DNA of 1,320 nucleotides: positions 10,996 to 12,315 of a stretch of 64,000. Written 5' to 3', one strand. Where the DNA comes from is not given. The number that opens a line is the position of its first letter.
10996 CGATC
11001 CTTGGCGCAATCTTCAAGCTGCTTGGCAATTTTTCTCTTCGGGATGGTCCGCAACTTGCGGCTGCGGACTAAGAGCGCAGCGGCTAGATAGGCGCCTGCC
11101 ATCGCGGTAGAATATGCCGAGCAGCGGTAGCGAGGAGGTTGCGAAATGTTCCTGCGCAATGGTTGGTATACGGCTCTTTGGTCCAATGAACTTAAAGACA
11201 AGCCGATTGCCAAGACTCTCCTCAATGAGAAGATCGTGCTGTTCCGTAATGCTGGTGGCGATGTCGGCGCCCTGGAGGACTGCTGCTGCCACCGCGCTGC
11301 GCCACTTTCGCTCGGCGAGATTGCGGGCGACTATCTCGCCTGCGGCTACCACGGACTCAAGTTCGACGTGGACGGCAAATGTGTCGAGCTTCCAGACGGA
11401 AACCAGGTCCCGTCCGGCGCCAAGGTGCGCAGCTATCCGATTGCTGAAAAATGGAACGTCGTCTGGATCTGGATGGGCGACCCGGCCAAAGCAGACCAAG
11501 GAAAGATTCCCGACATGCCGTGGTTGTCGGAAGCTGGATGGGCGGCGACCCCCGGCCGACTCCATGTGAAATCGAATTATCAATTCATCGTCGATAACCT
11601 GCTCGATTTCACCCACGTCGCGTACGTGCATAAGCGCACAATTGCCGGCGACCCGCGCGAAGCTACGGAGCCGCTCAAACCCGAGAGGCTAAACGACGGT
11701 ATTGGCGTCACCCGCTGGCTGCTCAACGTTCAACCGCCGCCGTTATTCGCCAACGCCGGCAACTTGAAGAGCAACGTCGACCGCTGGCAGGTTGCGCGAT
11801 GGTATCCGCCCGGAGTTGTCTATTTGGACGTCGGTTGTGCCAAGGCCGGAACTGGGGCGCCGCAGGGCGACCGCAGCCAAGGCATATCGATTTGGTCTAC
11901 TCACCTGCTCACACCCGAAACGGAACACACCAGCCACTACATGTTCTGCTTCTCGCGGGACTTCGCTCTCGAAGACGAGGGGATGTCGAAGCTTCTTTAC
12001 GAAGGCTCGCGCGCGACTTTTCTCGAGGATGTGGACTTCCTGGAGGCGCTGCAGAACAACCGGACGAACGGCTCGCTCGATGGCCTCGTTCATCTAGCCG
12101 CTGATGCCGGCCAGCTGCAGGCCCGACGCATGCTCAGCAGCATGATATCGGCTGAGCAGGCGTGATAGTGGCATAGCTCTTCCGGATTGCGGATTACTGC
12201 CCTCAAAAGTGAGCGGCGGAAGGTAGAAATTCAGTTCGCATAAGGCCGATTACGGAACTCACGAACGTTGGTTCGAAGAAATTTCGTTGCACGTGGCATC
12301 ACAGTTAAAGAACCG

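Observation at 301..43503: About 43 kb of lower-GC catabolic DNA between a tRNA(CAT) gene and a copy of that tRNA's 3' end: an integrase-less genomic island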

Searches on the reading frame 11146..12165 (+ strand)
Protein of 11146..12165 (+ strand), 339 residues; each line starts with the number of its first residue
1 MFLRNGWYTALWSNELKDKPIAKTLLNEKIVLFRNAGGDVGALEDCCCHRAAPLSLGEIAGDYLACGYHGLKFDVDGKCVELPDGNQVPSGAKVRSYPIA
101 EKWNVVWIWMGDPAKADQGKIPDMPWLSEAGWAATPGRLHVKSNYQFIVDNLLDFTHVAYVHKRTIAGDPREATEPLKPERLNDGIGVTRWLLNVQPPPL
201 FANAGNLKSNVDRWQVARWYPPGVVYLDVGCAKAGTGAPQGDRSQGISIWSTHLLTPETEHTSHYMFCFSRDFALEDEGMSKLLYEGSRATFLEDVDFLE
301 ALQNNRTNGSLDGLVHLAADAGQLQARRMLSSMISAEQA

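Call 13: search_protein_families(library=pfam, proteins=[window:11146-12165:+])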
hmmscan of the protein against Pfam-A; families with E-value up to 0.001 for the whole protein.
window:11146-12165:+ (339 aa): 3 families
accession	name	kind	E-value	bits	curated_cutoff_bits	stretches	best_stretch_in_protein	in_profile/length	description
PF19112.6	VanA_C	-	3.7e-46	158.2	23.5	1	141-335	1-192/193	Vanillate O-demethylase oxygenase C-terminal domain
PF00355.32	Rieske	-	5.4e-19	68.3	20.3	1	7-89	2-85/88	Rieske [2Fe-2S] domain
PF19298.5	KshA_C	-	0.00015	22.3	23.3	1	118-163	13-59/207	3-Ketosteroid 9alpha-hydroxylase C-terminal domain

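Call 27: list_cluster_members(proteins=[window:11146-12165:+, window:41864-42781:-, window:45653-46573:+, window:18410-19192:-, window:26883-27851:+, window:54192-55442:+, window:55783-57366:+, window:15495-15923:-, window:2654-3250:+, window:42887-43414:+])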
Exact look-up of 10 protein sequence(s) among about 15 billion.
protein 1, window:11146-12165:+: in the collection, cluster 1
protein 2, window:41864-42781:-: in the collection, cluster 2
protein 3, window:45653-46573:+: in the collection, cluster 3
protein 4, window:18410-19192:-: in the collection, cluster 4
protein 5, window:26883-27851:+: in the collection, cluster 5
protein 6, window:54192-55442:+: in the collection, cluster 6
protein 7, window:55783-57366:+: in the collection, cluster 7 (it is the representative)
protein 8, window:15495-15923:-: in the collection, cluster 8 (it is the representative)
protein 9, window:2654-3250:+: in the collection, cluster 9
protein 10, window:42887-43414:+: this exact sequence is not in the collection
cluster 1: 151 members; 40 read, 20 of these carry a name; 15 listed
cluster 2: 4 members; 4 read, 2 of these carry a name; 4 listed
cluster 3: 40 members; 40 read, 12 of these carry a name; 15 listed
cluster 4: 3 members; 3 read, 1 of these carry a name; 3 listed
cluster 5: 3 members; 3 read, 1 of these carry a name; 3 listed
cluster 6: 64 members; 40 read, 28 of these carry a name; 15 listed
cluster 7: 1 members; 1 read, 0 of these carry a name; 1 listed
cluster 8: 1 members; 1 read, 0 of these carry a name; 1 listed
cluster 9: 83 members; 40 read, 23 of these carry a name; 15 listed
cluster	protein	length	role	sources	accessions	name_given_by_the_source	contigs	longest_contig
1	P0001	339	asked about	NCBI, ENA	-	-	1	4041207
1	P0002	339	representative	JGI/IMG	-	phenylpropionate dioxygenase-like ring-hydroxylating dioxygenase large terminal subunit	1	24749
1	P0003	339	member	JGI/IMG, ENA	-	phenylpropionate dioxygenase-like ring-hydroxylating dioxygenase large terminal subunit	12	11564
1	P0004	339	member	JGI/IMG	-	phenylpropionate dioxygenase-like ring-hydroxylating dioxygenase large terminal subunit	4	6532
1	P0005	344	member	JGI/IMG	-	phenylpropionate dioxygenase-like ring-hydroxylating dioxygenase large terminal subunit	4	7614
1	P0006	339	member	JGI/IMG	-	phenylpropionate dioxygenase-like ring-hydroxylating dioxygenase large terminal subunit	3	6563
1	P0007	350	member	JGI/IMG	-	phenylpropionate dioxygenase-like ring-hydroxylating dioxygenase large terminal subunit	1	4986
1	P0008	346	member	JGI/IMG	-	phenylpropionate dioxygenase-like ring-hydroxylating dioxygenase large terminal subunit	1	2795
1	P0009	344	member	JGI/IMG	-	phenylpropionate dioxygenase-like ring-hydroxylating dioxygenase large terminal subunit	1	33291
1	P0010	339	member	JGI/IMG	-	phenylpropionate dioxygenase-like ring-hydroxylating dioxygenase large terminal subunit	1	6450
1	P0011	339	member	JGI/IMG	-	phenylpropionate dioxygenase-like ring-hydroxylating dioxygenase large terminal subunit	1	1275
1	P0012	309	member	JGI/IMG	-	phenylpropionate dioxygenase-like ring-hydroxylating dioxygenase large terminal subunit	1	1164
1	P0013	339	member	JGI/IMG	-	phenylpropionate dioxygenase-like ring-hydroxylating dioxygenase large terminal subunit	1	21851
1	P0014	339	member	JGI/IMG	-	phenylpropionate dioxygenase-like ring-hydroxylating dioxygenase large terminal subunit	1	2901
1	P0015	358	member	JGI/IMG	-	phenylpropionate dioxygenase-like ring-hydroxylating dioxygenase large terminal subunit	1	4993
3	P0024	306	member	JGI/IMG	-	LysR family transcriptional regulator, hca operon transcriptional activator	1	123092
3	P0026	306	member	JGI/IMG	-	LysR family transcriptional regulator, hca operon transcriptional activator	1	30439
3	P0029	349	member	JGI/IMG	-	LysR family transcriptional regulator, hca operon transcriptional activator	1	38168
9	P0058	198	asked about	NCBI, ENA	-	-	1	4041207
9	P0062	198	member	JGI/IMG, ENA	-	hypothetical protein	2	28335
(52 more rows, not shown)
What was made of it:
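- Tried and rejected: The proteins are on record in a 4.04-Mb NCBI contig (call 27).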

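Call 28: find_encoding_contigs(protein=P0024, flank=10000, max_places=4)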
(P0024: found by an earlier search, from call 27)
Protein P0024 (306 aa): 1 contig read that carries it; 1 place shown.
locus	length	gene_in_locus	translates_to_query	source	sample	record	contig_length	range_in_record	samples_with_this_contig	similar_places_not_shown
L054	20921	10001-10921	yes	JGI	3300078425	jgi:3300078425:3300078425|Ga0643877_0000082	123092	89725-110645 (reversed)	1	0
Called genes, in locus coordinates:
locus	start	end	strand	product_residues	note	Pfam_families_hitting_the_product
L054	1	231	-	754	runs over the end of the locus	PF13692:Glyco_trans_1_4 (weak), PF13578:Methyltransf_24 (weak)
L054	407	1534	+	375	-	PF13480:Acetyltransf_6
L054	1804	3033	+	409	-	PF25919:BSH_CusB (faint), PF25917:BSH_RND, PF25973:BSH_CzcB, PF25876:HH_MFP_RND, PF25944:Beta-barrel_RND, PF25967:RND-MFP_C, PF25989:YknX_C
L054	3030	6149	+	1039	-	PF00873:ACR_tran, PF03176:MMPL (weak)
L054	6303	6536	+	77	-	-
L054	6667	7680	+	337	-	PF09955:DUF2189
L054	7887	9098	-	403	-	PF00083:Sugar_tr (weak), PF07690:MFS_1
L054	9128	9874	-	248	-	PF00106:adh_short, PF08659:KR, PF23441:SDR (weak), PF13561:adh_short_C2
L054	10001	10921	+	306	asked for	PF00126:HTH_1, PF03466:LysR_substrate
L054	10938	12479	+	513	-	PF00501:AMP-binding, PF13193:AMP-binding_C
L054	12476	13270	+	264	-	PF00378:ECH_1, PF16113:ECH_2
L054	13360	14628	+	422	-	PF13433:Peripla_BP_5, PF13458:Peripla_BP_6, PF01094:ANF_receptor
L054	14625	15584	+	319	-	PF01557:FAA_hydrolase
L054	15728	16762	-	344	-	-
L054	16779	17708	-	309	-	PF02668:TauD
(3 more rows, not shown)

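Call 29: find_encoding_contigs(protein=P0062, flank=10000, max_places=4)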
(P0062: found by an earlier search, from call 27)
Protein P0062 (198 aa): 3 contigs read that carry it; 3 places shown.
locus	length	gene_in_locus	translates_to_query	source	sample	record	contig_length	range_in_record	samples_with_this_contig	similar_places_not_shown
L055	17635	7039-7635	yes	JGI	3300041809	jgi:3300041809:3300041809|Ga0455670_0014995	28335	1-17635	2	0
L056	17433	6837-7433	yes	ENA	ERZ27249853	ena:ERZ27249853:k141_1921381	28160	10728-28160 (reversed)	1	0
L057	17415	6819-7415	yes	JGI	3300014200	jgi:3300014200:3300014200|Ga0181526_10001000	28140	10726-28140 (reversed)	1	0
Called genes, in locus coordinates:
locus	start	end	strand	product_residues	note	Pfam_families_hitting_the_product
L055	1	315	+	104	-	?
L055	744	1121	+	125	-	-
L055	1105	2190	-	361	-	PF04392:ABC_sub_bind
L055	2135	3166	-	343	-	PF03401:TctC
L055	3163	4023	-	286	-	PF04909:Amidohydro_2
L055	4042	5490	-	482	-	PF14535:AMP-binding_C_2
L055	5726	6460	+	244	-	PF09339:HTH_IclR, PF01614:IclR_C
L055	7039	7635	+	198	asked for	PF24696:UGSC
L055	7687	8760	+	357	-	-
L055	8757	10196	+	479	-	PF03972:MmgE_PrpD_N, PF19305:MmgE_PrpD_C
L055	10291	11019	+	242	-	PF00392:GntR, PF07729:FCD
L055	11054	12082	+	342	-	PF03401:TctC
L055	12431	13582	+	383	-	PF02746:MR_MLE_N, PF13378:MR_MLE_C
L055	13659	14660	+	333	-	PF03401:TctC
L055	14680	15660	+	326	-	PF03401:TctC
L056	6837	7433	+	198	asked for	PF24696:UGSC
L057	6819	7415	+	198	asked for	PF24696:UGSC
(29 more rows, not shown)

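Call 31: find_encoding_contigs(protein=P0058, flank=10000, max_places=6)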
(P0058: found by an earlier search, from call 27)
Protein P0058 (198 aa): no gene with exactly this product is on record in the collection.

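Call 71: find_encoding_contigs(protein=P0009, flank=10000, max_places=3)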
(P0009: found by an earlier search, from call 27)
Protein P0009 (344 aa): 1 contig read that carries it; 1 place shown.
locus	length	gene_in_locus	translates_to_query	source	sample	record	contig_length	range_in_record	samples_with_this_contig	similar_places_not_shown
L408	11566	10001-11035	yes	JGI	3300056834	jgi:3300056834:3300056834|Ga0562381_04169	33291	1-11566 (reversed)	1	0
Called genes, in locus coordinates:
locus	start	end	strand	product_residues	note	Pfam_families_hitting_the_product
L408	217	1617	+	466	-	PF00768:Peptidase_S11, PF13354:Beta-lactamase2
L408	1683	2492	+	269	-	PF02548:Pantoate_transf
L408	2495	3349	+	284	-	PF00561:Abhydrolase_1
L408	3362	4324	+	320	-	PF03734:YkuD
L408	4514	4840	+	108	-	-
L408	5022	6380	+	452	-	PF01935:DUF87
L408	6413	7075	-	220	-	PF01144:CoA_trans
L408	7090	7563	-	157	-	PF01144:CoA_trans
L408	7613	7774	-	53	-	PF01144:CoA_trans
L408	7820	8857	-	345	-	PF00296:Bac_luciferase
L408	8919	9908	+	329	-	PF03401:TctC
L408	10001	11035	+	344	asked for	PF00355:Rieske, PF19298:KshA_C (weak), PF19112:VanA_C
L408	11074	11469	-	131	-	PF12172:zf-ChsH2, PF01796:OB_ChsH2_C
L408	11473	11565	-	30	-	?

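Call 72: find_encoding_contigs(protein=P0002, flank=10000, max_places=3)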
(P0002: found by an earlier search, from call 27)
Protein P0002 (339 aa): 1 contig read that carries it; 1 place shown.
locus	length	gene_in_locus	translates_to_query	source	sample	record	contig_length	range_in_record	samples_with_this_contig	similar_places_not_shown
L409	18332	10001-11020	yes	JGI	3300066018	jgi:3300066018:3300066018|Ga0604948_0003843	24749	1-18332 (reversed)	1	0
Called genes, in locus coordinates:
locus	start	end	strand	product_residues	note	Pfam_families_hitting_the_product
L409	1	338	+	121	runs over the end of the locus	-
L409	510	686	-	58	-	-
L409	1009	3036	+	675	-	PF03979:Sigma70_r1_1, PF00140:Sigma70_r1_2, PF04546:Sigma70_ner, PF04542:Sigma70_r2, PF04539:Sigma70_r3, PF04545:Sigma70_r4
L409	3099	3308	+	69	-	-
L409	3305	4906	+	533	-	PF00128:Alpha-amylase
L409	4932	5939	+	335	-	PF13439:Glyco_transf_4, PF13579:Glyco_trans_4_4 (weak), PF00534:Glycos_transf_1, PF13692:Glyco_trans_1_4, PF13524:Glyco_trans_1_2 (weak)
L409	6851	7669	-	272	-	PF00106:adh_short, PF13561:adh_short_C2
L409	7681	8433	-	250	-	PF00106:adh_short, PF01370:Epimerase (weak), PF08659:KR, PF13561:adh_short_C2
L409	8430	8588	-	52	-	-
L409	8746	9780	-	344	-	PF03480:DctP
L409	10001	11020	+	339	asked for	PF00355:Rieske, PF19298:KshA_C (faint), PF19112:VanA_C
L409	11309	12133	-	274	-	-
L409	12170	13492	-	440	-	-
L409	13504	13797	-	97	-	-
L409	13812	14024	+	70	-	-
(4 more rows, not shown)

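Call 84: find_encoding_contigs(protein=P0029, flank=10000, max_places=2)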
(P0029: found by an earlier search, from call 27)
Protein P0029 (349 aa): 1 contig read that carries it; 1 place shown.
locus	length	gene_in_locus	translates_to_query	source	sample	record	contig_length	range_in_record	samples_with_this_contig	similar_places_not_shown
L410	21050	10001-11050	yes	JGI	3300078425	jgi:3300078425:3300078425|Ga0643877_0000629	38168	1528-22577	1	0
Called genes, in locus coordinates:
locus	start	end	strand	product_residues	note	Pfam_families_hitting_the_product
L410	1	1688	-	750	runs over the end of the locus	PF13692:Glyco_trans_1_4 (weak), PF13578:Methyltransf_24 (weak)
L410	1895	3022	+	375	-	PF13480:Acetyltransf_6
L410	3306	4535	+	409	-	PF25919:BSH_CusB (faint), PF25917:BSH_RND, PF25973:BSH_CzcB, PF25876:HH_MFP_RND, PF25944:Beta-barrel_RND, PF25967:RND-MFP_C, PF25989:YknX_C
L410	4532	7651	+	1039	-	PF00873:ACR_tran, PF03176:MMPL (faint)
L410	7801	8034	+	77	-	-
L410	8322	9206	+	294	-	PF09955:DUF2189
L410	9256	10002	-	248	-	PF00106:adh_short, PF08659:KR, PF23441:SDR, PF13561:adh_short_C2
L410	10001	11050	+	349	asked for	PF00126:HTH_1, PF03466:LysR_substrate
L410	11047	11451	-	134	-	PF00903:Glyoxalase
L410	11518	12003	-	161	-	PF03480:DctP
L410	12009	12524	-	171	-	PF03480:DctP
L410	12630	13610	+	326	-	PF00126:HTH_1, PF03466:LysR_substrate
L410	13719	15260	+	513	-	PF00501:AMP-binding, PF13193:AMP-binding_C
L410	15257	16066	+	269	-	PF00378:ECH_1, PF16113:ECH_2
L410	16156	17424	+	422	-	PF13433:Peripla_BP_5, PF13458:Peripla_BP_6, PF01094:ANF_receptor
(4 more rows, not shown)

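Call 85: find_encoding_contigs(protein=P0026, flank=10000, max_places=2)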
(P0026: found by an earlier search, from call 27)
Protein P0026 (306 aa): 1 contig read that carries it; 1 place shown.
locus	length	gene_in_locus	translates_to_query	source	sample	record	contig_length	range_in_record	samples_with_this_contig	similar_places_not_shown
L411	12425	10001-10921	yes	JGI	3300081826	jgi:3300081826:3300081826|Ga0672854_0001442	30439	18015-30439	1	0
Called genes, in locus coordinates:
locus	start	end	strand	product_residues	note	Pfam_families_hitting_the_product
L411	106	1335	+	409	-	PF25917:BSH_RND, PF25973:BSH_CzcB, PF25876:HH_MFP_RND, PF25944:Beta-barrel_RND, PF25967:RND-MFP_C, PF25989:YknX_C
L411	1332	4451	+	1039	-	PF00873:ACR_tran, PF03176:MMPL (weak)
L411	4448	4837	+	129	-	-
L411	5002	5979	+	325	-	PF09955:DUF2189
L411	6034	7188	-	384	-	PF20530:DUF6745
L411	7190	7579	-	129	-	-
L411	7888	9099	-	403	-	PF00083:Sugar_tr (weak), PF07690:MFS_1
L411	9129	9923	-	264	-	PF23441:SDR, PF00106:adh_short, PF08659:KR, PF13561:adh_short_C2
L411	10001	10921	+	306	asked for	PF00126:HTH_1, PF03466:LysR_substrate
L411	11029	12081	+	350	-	PF01435:Peptidase_M48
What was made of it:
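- In the three closest relatives examined, the MFS or SDR end of the right-flank module adjoins DUF2189 and an RND efflux system, with two extra genes in between in L411 (calls 28, 84, 85).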
